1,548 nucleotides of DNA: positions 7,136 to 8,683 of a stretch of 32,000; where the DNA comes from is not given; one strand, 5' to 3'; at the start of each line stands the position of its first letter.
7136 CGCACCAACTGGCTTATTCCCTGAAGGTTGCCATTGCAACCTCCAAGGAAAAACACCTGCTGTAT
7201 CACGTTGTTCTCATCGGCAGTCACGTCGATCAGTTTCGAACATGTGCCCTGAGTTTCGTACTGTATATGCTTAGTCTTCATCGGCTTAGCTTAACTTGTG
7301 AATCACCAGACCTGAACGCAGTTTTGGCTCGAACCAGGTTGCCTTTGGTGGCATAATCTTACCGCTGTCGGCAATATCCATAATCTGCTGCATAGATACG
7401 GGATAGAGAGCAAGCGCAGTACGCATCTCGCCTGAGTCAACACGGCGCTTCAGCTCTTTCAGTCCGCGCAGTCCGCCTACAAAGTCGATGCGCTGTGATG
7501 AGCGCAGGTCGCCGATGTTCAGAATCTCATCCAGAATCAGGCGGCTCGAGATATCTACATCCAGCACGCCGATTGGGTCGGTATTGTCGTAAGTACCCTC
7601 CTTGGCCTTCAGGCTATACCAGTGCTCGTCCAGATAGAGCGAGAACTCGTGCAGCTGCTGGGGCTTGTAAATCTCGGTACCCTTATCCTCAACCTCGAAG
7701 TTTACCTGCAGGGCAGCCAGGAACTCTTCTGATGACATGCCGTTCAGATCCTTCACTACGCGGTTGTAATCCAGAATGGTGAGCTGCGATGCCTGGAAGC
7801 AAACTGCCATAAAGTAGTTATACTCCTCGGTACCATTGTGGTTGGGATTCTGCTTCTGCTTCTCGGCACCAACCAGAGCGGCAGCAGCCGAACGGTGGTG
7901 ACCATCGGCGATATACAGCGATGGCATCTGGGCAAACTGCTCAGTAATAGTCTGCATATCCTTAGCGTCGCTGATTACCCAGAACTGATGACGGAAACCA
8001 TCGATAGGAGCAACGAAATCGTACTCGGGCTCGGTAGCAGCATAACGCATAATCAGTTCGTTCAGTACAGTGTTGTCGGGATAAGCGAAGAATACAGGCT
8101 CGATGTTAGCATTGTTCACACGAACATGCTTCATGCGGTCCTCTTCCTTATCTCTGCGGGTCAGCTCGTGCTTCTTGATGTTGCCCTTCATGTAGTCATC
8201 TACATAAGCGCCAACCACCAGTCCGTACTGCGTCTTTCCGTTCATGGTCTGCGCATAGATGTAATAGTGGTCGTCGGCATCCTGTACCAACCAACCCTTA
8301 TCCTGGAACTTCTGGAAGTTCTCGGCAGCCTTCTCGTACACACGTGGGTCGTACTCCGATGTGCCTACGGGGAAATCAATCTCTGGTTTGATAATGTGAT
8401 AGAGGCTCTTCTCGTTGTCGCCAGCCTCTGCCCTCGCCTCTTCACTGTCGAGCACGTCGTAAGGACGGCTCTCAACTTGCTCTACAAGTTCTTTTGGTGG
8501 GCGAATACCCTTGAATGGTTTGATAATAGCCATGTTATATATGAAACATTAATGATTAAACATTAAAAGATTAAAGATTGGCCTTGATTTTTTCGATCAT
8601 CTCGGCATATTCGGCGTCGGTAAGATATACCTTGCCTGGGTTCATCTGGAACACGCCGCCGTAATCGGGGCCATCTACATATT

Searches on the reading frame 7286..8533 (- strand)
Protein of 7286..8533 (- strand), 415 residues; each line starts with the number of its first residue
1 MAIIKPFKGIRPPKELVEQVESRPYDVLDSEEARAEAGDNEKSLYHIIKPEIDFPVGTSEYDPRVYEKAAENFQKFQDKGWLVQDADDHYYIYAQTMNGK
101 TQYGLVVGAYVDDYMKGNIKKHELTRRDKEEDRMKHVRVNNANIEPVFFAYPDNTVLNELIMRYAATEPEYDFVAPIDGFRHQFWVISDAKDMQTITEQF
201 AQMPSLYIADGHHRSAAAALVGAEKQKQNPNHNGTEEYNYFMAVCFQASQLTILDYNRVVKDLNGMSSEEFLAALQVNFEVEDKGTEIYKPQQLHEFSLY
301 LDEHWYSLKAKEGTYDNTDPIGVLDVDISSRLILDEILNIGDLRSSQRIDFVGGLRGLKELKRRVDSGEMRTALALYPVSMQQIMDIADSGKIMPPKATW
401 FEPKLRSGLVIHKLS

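Call 21: search_protein_families(library=pfam, proteins=[window:7286-8533:-], max_evalue=0.001)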
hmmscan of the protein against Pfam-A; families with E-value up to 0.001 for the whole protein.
window:7286-8533:- (415 aa): 1 family
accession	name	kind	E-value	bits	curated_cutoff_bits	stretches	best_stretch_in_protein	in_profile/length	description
PF06245.16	DUF1015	-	9.4e-117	390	25.8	1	4-326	1-324/325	Protein of unknown function (DUF1015)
